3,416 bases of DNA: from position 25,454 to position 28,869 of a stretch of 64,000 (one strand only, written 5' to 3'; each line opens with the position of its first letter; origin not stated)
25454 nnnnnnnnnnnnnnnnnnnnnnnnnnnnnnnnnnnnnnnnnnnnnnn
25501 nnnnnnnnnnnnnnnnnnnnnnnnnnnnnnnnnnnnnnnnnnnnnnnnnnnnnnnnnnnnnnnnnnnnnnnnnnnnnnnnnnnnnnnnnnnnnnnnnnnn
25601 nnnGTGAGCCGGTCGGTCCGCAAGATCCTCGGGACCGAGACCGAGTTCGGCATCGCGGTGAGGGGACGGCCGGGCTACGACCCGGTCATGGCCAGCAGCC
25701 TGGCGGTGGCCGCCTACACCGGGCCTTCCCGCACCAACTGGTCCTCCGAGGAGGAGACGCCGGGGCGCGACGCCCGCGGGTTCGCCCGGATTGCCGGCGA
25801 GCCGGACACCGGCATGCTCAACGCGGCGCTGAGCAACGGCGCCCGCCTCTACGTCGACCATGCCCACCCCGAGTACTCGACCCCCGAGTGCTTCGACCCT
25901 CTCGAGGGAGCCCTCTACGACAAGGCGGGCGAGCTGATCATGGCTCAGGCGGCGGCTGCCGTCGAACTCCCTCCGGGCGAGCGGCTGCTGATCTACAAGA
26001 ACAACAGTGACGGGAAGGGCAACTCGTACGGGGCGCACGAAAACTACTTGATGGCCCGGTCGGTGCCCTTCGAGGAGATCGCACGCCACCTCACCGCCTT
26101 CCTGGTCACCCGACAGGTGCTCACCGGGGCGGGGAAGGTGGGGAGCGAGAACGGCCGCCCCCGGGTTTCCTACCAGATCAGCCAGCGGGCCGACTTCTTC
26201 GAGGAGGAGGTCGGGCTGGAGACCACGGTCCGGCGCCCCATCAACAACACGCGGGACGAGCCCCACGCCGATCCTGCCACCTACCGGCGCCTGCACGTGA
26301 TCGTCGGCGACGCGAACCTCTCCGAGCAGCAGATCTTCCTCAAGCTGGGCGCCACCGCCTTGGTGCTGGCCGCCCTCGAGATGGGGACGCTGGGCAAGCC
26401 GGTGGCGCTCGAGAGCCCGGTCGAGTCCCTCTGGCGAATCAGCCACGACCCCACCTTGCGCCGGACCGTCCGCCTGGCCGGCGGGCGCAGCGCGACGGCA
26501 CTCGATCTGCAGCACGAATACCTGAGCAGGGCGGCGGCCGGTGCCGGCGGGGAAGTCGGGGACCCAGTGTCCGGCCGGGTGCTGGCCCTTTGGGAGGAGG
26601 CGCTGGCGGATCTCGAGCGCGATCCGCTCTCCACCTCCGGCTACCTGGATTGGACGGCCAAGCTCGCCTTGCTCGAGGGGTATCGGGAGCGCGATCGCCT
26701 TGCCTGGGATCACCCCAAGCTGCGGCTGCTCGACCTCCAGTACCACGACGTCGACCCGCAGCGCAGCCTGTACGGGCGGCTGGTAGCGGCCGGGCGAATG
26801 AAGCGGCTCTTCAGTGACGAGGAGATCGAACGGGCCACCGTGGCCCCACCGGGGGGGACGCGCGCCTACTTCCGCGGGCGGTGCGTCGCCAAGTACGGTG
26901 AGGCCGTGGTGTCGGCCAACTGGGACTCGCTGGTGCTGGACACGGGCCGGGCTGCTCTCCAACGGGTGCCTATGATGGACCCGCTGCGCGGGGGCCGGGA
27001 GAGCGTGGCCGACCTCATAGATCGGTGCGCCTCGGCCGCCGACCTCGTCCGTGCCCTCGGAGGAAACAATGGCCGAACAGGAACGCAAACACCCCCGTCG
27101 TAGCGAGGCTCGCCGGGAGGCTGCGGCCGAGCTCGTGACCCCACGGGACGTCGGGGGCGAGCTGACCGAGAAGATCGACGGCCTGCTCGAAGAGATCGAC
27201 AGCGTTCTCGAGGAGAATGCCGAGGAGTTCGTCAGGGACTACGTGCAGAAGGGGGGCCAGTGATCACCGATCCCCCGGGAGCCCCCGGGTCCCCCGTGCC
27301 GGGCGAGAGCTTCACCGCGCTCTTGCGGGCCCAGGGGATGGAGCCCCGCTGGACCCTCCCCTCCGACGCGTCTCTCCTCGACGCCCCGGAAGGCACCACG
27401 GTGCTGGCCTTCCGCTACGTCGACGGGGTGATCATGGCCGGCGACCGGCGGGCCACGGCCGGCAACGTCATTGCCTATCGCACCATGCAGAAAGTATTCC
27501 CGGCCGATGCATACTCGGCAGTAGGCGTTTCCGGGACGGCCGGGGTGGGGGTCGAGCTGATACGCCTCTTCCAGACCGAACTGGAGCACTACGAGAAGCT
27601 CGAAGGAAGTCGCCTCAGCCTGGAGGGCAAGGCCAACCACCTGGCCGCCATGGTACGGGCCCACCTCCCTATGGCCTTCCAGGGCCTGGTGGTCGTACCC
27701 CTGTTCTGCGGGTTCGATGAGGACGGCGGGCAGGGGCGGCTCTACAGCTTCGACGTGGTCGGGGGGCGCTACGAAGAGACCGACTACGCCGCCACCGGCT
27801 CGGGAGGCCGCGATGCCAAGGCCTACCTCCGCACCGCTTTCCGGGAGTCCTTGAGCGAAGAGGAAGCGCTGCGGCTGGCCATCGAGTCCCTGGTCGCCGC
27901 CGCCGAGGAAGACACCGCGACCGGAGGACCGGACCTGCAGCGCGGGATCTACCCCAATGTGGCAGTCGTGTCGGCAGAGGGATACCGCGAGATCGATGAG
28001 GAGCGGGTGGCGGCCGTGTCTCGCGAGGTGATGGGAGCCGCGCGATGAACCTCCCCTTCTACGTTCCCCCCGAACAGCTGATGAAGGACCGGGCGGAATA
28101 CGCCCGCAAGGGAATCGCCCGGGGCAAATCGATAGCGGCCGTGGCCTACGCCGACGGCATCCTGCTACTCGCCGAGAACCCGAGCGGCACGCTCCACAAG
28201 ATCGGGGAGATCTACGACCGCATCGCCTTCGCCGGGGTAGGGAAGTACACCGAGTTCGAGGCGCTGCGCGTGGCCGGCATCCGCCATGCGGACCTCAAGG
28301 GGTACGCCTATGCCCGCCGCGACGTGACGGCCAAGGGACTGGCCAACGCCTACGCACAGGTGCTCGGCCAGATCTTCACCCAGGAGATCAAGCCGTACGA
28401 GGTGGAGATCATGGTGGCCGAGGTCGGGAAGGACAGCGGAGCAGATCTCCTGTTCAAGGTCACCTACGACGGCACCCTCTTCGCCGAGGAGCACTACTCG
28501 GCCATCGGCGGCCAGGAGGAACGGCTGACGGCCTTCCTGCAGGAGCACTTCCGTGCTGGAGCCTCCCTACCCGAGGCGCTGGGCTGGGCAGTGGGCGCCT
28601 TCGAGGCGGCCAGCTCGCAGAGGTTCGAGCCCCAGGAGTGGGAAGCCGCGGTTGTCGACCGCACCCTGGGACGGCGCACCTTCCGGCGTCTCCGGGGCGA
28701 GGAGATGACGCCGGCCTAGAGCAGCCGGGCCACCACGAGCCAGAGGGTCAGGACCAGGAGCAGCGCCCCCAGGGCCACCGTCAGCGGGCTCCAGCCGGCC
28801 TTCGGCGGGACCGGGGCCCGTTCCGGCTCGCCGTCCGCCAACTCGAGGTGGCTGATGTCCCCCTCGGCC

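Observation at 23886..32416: Complete Pup-proteasome system (mpa-dop-pup-prcB-prcA-...-pafA-pafB-pafC) with all hallmark motifs visible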

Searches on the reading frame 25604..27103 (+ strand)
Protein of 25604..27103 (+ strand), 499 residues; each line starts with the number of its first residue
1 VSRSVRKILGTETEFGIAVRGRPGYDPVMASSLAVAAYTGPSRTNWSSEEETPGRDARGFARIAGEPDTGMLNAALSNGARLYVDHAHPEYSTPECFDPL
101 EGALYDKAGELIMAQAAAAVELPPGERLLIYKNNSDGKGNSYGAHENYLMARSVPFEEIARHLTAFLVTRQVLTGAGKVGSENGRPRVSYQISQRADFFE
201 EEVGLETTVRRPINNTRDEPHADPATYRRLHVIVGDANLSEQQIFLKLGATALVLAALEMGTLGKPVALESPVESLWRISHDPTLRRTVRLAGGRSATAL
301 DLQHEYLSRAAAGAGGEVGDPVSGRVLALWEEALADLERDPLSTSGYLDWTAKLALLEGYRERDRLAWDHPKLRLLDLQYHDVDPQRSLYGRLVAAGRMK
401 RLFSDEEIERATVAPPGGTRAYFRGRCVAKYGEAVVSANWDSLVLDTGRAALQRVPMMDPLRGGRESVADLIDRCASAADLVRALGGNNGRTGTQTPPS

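Call 4: search_protein_families(library=pfam, proteins=[window:25604-27103:+], max_evalue=0.01)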
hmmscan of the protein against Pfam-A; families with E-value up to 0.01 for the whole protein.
window:25604-27103:+ (499 aa): 1 family
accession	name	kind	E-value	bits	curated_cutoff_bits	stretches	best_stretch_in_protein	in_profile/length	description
PF03136.20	Pup_ligase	-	8.9e-166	552.7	25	1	7-443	1-440/441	Pup-ligase protein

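Call 6: search_protein_families(library=ncbifam, proteins=[window:25604-27103:+], max_evalue=0.001)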
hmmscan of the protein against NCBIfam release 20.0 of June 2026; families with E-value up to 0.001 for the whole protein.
window:25604-27103:+ (499 aa): 2 families
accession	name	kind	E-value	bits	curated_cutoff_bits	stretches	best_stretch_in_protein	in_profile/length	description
TIGR03688.1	depupylase_Dop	equivalog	7.7e-179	595.5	492.3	1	6-475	1-485/485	depupylase/deamidase Dop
TIGR03686.1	pupylate_PafA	equivalog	1.1e-110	370.5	551.3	1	73-473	43-455/457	Pup--protein ligase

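Call 35: search_solved_structures(query=window:25604-27103:+, max_evalue=1e-20, show_alignments=1)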
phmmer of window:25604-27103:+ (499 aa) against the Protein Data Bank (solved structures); distinct sequences matched with E-value up to 1e-20: 5.
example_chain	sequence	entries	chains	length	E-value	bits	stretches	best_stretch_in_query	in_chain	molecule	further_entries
4b0r_A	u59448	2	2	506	6.9e-164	549.5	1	6-489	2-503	DEAMIDASE-DEPUPYLASE DOP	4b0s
5lrt_A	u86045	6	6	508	7.1e-164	549.4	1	6-488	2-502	Depupylase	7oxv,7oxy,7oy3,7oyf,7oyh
9cku_G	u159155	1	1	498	1e-147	496.2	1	6-485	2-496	Pup deamidase/depupylase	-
4b0t_A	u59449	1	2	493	1.9e-72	248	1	71-480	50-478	PUP--PROTEIN LIGASE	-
4bjr_A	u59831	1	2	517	6.3e-72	246.2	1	71-483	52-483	PUP--PROTEIN LIGASE, PROKARYOTIC UBIQUITIN-LIKE PROTEIN PUP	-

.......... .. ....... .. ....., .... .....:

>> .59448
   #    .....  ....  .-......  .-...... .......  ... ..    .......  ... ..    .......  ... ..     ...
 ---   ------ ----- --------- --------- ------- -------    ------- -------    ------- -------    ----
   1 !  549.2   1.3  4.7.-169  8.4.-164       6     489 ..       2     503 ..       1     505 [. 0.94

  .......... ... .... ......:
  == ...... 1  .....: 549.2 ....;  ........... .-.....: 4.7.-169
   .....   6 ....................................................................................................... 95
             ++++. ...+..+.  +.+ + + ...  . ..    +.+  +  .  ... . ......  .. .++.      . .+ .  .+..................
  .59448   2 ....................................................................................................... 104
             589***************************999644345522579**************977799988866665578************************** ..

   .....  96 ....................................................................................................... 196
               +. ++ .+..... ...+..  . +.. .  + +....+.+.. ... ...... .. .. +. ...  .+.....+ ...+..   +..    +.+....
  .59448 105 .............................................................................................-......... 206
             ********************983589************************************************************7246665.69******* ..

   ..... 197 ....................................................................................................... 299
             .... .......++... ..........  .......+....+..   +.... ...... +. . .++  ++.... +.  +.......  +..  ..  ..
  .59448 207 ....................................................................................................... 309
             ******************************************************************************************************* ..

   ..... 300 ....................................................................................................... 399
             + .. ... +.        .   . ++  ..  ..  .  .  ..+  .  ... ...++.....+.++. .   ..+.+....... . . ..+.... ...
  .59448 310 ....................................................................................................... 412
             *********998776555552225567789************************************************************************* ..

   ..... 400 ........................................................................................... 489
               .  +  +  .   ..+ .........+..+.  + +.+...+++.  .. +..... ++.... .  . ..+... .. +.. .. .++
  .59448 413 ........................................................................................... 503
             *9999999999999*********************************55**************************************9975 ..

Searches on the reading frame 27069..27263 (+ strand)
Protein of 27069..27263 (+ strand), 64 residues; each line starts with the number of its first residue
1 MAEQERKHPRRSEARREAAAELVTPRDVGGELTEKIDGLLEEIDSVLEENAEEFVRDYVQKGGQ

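Call 4: search_protein_families(library=pfam, proteins=[window:27069-27263:+], max_evalue=0.01)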
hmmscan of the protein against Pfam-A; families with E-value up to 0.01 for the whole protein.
window:27069-27263:+ (64 aa): 1 family
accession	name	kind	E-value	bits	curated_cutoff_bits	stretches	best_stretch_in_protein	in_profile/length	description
PF05639.16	Pup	-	3.5e-19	69.9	27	1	4-64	6-69/69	Pup-like protein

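Call 6: search_protein_families(library=ncbifam, proteins=[window:27069-27263:+], max_evalue=0.001)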
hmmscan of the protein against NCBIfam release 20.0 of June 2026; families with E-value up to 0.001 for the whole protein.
window:27069-27263:+ (64 aa): 1 family
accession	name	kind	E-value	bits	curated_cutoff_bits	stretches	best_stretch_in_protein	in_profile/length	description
TIGR03687.1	pupylate_cterm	equivalog_domain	4.4e-18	65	41.45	1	33-64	2-33/33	ubiquitin-like protein Pup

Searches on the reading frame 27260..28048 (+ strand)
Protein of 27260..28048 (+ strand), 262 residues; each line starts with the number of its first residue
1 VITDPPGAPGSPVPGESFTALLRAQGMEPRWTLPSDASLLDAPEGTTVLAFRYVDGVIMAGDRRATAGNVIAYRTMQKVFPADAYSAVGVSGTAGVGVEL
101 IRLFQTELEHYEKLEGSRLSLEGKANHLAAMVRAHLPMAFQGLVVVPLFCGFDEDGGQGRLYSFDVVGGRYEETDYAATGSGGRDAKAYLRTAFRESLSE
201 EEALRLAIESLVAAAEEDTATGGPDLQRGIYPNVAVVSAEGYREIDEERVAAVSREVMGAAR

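Call 4: search_protein_families(library=pfam, proteins=[window:27260-28048:+], max_evalue=0.01)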
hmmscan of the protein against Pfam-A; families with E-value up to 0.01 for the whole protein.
window:27260-28048:+ (262 aa): 1 family
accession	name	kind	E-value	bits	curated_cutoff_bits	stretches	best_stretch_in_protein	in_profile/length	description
PF00227.31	Proteasome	-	8.4e-39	133.6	22.4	1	44-223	3-182/189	Proteasome subunit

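Call 6: search_protein_families(library=ncbifam, proteins=[window:27260-28048:+], max_evalue=0.001)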
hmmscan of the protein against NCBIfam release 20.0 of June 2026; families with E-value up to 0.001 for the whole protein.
window:27260-28048:+ (262 aa): 6 families
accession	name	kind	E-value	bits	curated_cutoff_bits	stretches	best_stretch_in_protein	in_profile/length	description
TIGR03690.1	20S_bact_beta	equivalog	5.9e-92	307.4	191.9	1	42-258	2-218/222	proteasome subunit beta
TIGR03634.1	arc_protsome_B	equivalog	6.3e-34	117.2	224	1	45-223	1-173/185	archaeal proteasome endopeptidase complex subunit beta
NF003075.0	PRK03996.1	subfamily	4.2e-13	49.2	219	1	45-254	36-236/248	archaeal proteasome endopeptidase complex subunit alpha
TIGR03633.1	arc_protsome_A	equivalog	1.8e-12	47.2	287.35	1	44-225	28-206/230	archaeal proteasome endopeptidase complex subunit alpha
NF003964.0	PRK05456.1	equivalog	5.2e-06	26.2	137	1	44-113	6-77/179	ATP-dependent protease subunit HslV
TIGR03692.1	ATP_dep_HslV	equivalog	0.00014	21.6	157.75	0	46-112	1-68/171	HslVU peptidase proteolytic subunit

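Call 36: search_solved_structures(query=window:27260-28048:+, max_evalue=1e-20, show_alignments=1)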
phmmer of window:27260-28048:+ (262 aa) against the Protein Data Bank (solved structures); distinct sequences matched with E-value up to 1e-20: 10.
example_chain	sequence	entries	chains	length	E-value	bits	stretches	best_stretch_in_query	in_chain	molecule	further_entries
2h6j_H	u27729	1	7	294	4.6e-67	229.6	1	42-258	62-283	Proteasome beta-type subunit 1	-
1q5r_H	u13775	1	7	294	4.5e-66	226.4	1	42-258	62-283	proteasome beta-type subunit 1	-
1q5q_H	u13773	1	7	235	7.3e-65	222.4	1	46-258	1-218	proteasome beta-type subunit 1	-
2jay_A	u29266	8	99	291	4.4e-60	206.8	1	14-258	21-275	PROTEASOME | Proteasome subunit beta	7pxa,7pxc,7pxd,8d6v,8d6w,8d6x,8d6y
3mka_C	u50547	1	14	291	2.6e-59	204.3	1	14-258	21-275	Proteasome subunit beta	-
6ocw_H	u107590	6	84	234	3e-57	197.5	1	46-258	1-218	Proteasome subunit beta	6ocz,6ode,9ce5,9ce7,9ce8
2fhg_H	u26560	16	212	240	3.3e-57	197.3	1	46-258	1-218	proteasome, beta subunit | Proteasome (Beta subunit) PrcB | Proteasome subunit beta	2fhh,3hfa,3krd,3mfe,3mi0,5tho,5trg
3h6f_C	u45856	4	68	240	8.7e-57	195.9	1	47-258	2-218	Proteasome (Beta subunit) PrcB | Proteasome subunit beta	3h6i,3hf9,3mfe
9ceb_O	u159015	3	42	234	9.1e-57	195.9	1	47-258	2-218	Proteasome subunit beta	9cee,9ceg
5lzp_A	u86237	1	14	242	1e-56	195.7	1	47-258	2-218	Proteasome subunit beta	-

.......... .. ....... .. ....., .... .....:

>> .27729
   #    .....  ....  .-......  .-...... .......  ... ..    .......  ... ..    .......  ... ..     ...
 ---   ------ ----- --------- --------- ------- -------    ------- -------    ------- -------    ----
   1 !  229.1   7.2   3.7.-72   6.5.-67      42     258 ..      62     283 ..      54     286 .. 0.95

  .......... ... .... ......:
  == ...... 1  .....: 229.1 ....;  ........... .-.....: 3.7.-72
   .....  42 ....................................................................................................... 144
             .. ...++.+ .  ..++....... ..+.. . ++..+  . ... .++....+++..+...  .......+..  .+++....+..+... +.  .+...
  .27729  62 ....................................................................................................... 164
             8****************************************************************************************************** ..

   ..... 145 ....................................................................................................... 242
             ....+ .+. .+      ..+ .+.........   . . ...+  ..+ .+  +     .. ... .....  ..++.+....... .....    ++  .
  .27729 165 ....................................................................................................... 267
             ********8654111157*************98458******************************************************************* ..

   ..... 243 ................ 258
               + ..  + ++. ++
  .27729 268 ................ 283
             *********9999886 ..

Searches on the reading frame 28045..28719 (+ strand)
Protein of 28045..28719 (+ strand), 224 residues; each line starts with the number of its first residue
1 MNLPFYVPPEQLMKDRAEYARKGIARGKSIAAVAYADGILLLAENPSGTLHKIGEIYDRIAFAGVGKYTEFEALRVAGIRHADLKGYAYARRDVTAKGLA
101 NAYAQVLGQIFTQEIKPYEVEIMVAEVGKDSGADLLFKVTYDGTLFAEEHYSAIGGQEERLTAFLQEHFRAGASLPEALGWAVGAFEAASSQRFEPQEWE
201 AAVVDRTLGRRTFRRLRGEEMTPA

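Call 4: search_protein_families(library=pfam, proteins=[window:28045-28719:+], max_evalue=0.01)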
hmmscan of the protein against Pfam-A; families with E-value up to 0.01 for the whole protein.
window:28045-28719:+ (224 aa): 1 family
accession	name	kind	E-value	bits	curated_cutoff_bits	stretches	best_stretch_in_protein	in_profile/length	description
PF00227.31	Proteasome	-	7.7e-17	62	22.4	1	25-203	2-188/189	Proteasome subunit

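Call 6: search_protein_families(library=ncbifam, proteins=[window:28045-28719:+], max_evalue=0.001)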
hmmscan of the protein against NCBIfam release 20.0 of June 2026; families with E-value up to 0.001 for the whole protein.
window:28045-28719:+ (224 aa): 4 families
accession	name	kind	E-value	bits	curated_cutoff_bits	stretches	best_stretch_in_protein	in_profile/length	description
TIGR03691.1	20S_bact_alpha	equivalog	4e-90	301.3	139.05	1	1-222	1-225/229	proteasome subunit alpha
TIGR03633.1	arc_protsome_A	equivalog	3e-12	46.5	287.35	1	17-221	19-225/230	archaeal proteasome endopeptidase complex subunit alpha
NF003075.0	PRK03996.1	subfamily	3.1e-12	46.3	219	1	17-221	26-232/248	archaeal proteasome endopeptidase complex subunit alpha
TIGR03634.1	arc_protsome_B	equivalog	1.6e-08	34.4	224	1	50-190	32-165/185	archaeal proteasome endopeptidase complex subunit beta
